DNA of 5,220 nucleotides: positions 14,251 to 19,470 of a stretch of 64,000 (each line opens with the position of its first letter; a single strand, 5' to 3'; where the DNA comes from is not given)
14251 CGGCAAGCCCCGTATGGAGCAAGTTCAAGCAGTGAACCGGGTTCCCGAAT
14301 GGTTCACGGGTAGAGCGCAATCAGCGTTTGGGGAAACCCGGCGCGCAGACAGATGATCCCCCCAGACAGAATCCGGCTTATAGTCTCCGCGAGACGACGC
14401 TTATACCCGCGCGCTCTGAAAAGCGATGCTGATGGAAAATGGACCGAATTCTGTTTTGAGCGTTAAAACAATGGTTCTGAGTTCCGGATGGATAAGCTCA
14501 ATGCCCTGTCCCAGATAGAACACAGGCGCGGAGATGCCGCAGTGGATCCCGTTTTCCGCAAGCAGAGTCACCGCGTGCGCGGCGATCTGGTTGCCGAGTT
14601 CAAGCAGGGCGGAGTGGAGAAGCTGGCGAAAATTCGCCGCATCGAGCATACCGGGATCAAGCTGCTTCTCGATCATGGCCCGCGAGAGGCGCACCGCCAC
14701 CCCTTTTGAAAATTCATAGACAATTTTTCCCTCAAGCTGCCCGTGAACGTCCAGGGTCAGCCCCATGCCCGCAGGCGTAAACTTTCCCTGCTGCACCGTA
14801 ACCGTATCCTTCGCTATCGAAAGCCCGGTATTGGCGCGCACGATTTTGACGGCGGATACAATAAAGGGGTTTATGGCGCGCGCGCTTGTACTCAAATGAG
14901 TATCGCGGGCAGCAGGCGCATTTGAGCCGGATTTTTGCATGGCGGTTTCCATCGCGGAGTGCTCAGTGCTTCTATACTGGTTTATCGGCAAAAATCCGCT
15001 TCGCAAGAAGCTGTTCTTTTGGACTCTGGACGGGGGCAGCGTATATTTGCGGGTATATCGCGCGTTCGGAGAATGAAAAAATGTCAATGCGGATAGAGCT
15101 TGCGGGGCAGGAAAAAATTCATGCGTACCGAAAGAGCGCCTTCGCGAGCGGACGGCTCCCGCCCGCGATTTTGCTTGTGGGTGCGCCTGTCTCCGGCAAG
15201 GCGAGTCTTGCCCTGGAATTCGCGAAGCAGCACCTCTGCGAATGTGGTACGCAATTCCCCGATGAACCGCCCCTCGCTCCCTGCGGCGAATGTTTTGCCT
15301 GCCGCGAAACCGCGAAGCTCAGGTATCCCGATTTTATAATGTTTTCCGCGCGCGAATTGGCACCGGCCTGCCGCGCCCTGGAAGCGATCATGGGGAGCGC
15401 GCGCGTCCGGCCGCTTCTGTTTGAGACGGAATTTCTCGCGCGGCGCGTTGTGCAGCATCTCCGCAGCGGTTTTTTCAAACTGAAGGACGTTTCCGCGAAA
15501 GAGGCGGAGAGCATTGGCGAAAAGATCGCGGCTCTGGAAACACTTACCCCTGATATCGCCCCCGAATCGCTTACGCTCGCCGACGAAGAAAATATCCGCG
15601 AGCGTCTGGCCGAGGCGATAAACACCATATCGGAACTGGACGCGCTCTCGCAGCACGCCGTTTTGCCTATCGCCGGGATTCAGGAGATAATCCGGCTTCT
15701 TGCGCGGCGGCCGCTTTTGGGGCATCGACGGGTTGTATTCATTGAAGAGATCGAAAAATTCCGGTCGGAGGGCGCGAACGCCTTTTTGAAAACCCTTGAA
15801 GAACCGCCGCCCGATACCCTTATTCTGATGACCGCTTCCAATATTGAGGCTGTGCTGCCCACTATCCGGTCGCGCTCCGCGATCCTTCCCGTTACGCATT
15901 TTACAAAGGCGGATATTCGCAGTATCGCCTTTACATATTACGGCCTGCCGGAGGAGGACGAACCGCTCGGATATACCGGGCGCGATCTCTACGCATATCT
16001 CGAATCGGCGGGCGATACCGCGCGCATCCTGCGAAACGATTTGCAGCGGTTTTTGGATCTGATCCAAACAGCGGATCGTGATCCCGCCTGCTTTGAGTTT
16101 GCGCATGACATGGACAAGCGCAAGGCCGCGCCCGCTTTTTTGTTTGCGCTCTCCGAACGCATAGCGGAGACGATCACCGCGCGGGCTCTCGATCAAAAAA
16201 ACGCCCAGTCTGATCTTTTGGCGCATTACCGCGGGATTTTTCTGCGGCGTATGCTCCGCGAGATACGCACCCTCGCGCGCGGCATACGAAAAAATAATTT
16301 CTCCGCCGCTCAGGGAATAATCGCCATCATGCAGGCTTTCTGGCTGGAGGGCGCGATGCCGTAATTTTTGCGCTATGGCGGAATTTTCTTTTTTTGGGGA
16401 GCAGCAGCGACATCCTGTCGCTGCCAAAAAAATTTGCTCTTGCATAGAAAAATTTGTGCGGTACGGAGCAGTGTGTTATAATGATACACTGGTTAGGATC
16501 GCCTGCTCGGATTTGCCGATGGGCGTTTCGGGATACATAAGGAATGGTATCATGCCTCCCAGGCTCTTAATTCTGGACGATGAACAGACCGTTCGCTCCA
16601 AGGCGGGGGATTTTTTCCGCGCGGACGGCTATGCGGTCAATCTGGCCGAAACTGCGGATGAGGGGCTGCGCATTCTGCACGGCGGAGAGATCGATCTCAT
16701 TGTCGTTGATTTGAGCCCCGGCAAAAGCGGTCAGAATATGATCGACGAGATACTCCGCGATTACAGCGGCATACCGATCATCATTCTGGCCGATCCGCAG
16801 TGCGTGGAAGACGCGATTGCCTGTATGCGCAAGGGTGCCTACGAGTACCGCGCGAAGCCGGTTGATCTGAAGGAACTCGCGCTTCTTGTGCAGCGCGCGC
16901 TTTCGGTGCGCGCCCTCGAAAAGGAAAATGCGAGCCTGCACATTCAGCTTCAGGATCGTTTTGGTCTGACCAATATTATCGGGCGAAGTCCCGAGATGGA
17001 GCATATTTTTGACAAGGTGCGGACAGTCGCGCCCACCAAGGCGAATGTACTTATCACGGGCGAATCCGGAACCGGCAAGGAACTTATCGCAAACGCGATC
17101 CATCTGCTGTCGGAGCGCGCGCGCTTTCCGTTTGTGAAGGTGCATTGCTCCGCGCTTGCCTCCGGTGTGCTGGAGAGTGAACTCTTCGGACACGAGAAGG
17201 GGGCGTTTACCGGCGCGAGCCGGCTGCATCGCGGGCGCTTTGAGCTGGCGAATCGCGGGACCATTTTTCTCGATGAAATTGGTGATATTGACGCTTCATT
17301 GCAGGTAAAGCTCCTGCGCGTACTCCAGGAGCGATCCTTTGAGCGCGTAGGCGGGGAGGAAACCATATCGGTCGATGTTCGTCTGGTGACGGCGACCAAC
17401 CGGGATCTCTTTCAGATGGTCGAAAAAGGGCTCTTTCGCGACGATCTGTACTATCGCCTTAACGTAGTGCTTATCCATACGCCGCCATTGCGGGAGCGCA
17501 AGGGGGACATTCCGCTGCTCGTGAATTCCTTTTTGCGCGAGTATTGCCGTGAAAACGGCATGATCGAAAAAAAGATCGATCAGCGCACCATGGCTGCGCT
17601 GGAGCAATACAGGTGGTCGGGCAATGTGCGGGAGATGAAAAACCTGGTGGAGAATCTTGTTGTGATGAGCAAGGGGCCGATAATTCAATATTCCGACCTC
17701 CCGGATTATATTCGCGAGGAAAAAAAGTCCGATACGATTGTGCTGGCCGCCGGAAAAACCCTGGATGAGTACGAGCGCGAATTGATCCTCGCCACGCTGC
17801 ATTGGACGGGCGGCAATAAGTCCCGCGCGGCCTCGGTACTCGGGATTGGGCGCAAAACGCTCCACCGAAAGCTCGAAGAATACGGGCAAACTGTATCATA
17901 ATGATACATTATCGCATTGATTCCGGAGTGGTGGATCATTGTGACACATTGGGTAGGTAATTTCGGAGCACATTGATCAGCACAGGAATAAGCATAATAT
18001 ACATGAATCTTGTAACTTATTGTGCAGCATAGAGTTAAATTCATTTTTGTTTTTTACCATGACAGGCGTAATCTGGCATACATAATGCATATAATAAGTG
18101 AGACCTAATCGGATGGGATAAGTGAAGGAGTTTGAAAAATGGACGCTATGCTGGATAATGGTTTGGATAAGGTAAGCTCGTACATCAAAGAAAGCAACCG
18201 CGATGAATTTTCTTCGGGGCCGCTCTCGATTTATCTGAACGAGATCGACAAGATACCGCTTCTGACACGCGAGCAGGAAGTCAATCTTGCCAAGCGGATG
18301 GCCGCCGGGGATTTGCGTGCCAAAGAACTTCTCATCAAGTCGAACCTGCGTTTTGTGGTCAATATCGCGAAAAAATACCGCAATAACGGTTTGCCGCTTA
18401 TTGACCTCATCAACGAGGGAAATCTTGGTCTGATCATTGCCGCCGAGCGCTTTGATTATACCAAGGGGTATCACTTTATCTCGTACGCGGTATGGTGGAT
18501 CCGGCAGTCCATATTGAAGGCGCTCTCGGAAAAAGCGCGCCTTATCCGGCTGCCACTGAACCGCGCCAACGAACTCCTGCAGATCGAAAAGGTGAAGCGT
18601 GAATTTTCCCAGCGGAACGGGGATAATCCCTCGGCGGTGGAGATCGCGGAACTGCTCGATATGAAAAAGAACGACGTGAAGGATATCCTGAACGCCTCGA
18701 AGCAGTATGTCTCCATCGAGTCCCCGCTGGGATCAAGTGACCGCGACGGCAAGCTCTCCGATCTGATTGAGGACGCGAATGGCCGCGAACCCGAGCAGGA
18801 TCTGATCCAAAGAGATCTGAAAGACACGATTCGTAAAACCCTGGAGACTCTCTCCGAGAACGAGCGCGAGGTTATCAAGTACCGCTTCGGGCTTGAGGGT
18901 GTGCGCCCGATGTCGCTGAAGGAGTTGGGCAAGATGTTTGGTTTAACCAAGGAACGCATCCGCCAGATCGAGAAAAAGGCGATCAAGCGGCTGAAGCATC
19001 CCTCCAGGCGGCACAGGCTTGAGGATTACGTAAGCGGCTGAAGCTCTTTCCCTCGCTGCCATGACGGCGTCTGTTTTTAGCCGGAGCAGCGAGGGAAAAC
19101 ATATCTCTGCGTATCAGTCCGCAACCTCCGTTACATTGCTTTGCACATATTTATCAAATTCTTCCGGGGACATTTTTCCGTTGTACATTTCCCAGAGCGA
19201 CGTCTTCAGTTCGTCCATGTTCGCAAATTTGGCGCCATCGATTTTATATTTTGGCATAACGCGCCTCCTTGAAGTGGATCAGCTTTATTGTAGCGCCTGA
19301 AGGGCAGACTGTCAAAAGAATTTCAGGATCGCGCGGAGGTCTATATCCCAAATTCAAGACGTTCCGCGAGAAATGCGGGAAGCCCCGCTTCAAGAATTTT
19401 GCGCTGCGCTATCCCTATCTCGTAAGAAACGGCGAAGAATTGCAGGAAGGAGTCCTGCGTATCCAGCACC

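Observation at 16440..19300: Contiguous sigma-54 activator, candidate -24/-12 promoter and RpoS-like sigma factor cassette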

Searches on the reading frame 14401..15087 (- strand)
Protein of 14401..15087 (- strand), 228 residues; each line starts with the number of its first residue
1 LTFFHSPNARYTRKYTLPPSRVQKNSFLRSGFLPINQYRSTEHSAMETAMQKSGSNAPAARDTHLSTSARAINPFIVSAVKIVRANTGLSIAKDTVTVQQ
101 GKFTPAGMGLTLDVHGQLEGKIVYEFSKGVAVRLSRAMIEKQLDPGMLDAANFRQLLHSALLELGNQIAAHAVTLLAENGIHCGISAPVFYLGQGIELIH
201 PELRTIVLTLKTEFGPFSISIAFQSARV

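Call 8: search_protein_families(library=pfam, proteins=[window:14401-15087:-])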
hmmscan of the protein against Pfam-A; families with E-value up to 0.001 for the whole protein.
window:14401-15087:- (228 aa): 2 families
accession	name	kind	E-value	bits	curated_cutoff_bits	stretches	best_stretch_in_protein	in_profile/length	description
PF13690.11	CheX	-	1.2e-05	25.7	27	1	112-202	5-84/94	Chemotaxis phosphatase CheX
PF04509.17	CheC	-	2.6e-05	24.5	22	1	159-191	4-37/38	CheC-like family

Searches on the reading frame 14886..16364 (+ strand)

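Call 8: search_protein_families(library=pfam, proteins=[window:14886-16364:+])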
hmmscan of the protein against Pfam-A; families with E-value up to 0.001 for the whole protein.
window:14886-16364:+ (492 aa): 2 families
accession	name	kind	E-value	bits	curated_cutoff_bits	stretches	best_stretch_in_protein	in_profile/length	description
PF13177.12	DNA_pol3_delta2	-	2.3e-30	106.2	27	2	259-336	80-157/161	DNA polymerase III, delta subunit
PF13191.12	AAA_16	-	8.7e-05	23.5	32.6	0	87-308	20-160/167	AAA ATPase domain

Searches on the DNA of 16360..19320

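Call 80: search_rna_families(source=window, start=16360, end=19320, threshold=evalue, max_evalue=1)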
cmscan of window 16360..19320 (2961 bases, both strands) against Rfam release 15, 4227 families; matches with E-value up to 1: 0.
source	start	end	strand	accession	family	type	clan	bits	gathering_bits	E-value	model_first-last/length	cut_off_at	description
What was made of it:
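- Tried and rejected: An Rfam scan of 16360-19320 at E up to 1 found nothing (call 80).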

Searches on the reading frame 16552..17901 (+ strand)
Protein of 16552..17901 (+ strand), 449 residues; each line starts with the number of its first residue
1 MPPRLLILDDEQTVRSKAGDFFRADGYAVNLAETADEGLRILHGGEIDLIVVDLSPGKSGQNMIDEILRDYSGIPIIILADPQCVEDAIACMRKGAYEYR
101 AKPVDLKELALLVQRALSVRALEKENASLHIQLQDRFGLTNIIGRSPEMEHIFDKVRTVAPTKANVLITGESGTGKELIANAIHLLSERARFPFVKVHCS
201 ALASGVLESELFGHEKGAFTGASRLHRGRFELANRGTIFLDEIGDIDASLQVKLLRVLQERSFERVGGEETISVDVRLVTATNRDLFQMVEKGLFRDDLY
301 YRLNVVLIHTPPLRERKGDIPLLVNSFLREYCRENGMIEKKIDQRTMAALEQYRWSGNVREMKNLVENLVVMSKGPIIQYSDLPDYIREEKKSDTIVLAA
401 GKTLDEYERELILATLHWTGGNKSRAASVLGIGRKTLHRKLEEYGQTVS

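Call 4: search_protein_families(library=ncbifam, proteins=[window:16552-17901:+])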
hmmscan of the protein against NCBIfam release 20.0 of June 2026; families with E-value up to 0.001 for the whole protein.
window:16552-17901:+ (449 aa): 83 families (the best 25 are shown)
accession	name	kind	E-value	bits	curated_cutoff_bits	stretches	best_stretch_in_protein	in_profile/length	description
NF008469.0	PRK11361.1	equivalog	9.4e-141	469.6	714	1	4-446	6-456/461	acetoacetate metabolism transcriptional regulator AtoC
TIGR01818.1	ntrC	equivalog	3.2e-126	421.8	558.6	2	6-392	2-386/463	nitrogen regulation protein NR(I)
TIGR02915.1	PEP_resp_reg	equivalog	3e-119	398.8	502.6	1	5-445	1-443/445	PEP-CTERM-box response regulator transcription factor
NF041552.1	TF_PrdR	equivalog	6.2e-116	388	795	1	134-445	263-577/577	sigma-54 dependent transcriptional regulator PrdR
NF051870.1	NAssimRespRegNtrX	equivalog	3.5e-109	365.7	600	1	5-445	4-451/452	nitrogen assimilation response regulator NtrX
NF007689.0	PRK10365.1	equivalog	3.6e-109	365.5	760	1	6-441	9-439/441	sigma-54-dependent response regulator transcription factor ZraR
TIGR01817.1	nifA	equivalog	3e-108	362.9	528.85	1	129-383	185-438/534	nif-specific transcriptional activator NifA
NF008176.1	PRK10923.1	equivalog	5.8e-102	341.7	620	2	6-395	7-393/469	nitrogen regulation protein NR(I)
NF050807.1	TransRegFlbDCaul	equivalog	1.7e-98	330.5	750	1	5-446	3-440/454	sigma-54-dependent transcriptional regulator FlbD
NF011695.0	PRK15115.1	equivalog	3.2e-98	329.4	763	1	3-441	7-433/445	two-component system response regulator GlrR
NF041946.1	LuxO_transreg_Vib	equivalog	1.1e-96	324.5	800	1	20-397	14-390/463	quorum-sensing sigma-54 dependent transcriptional regulator LuxO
NF038308.1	RNA_repair_RtcR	equivalog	4e-95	319.6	650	1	85-445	123-517/530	RNA repair transcriptional activator RtcR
NF011958.0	PRK15429.1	equivalog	5.9e-92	309.4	830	1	122-445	360-685/692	formate hydrogenlyase transcriptional activator FlhA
NF003451.0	PRK05022.1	equivalog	3e-90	303.4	476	1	115-440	161-504/512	nitric oxide reductase transcriptional regulator NorR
TIGR02329.1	propionate_PrpR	equivalog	8.1e-88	295.3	499.2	1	110-442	182-525/526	propionate catabolism operon regulatory protein PrpR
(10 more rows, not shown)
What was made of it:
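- Closest known: Enteric NtrC at glnAp2 and at glnAp1/glnLp. Different: The bEBP scores below the NtrC equivalog cut-off (421.8 against 558.6, call 4).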

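Call 8: search_protein_families(library=pfam, proteins=[window:16552-17901:+])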
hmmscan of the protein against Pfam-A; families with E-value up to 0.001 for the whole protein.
window:16552-17901:+ (449 aa): 9 families
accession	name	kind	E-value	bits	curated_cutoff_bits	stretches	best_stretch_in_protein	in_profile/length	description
PF00158.32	Sigma54_activat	-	1.6e-69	233.4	20.2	1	142-308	1-167/168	Sigma-54 interaction domain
PF25601.1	AAA_lid_14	-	1.5e-26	92.5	27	1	314-394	1-81/87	AAA+ ATPase lid domain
PF14532.12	Sigma54_activ_2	-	1.8e-20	74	25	1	143-313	1-138/138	Sigma-54 interaction domain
PF00072.30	Response_reg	-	1.3e-15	58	30.2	1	6-112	2-109/111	Response regulator receiver domain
PF02954.25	HTH_8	-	2.8e-14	53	22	1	404-444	2-42/42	Bacterial regulatory protein, Fis family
PF07728.20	AAA_5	-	3.6e-06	27.5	22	1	165-284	1-123/139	AAA domain (dynein-related subfamily)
PF13191.12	AAA_16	-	2e-05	25.6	32.6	1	142-218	2-85/167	AAA ATPase domain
PF00004.35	AAA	-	2.9e-05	25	21.2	1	166-296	1-120/131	ATPase family associated with various cellular activities (AAA)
PF01078.27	Mg_chelatase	-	5.9e-05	23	20.3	0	162-283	21-157/207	Magnesium chelatase, subunit ChlI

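Call 66: search_solved_structures(query=window:16552-17898:+, max_evalue=1e-40)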
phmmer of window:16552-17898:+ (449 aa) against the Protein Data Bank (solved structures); distinct sequences matched with E-value up to 1e-40: 35.
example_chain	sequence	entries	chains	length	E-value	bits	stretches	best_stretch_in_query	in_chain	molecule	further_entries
1ojl_A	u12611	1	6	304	6.1e-89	302.2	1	141-441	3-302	TRANSCRIPTIONAL REGULATORY PROTEIN ZRAR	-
4l4u_A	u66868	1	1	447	1.2e-88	301.2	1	5-445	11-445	Transcriptional regulator (NtrC family)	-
9qq6_C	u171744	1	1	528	2.8e-83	283.5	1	79-437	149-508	Nif-specific regulatory protein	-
1ny5_A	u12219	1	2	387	1.8e-82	280.9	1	5-384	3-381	transcriptional regulator (NtrC family)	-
3dzd_A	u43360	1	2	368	4.5e-80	272.9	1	4-379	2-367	Transcriptional regulator (NtrC family)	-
5ep0_A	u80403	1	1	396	1.1e-79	271.7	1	4-387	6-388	Putative repressor protein luxO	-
5m7n_A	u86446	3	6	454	1.7e-77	264.4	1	4-445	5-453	Nitrogen assimilation regulatory protein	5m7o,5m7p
8p53_C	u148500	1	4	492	6.3e-75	256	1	103-398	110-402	Transcriptional regulator FleQ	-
6jdi_A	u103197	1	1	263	1.3e-73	251.7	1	141-389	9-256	Nitrogen assimilation regulatory protein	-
5exx_A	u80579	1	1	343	1.3e-73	251.6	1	141-396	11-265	Transcriptional regulator FleQ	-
6j7e_A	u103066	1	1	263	6.4e-73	249.4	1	141-389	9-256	Nitrogen assimilation regulatory protein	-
7ejw_C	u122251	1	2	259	1e-72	248.7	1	141-388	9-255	Transcriptional regulator FleQ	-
5exp_A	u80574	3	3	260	1.1e-72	248.6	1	141-388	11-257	Transcriptional regulator FleQ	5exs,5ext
8pb9_D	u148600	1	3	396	1.2e-72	248.5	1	74-388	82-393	Transcriptional regulator FleQ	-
6jdl_A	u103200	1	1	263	1.7e-72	248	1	141-389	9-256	Nitrogen assimilation regulatory protein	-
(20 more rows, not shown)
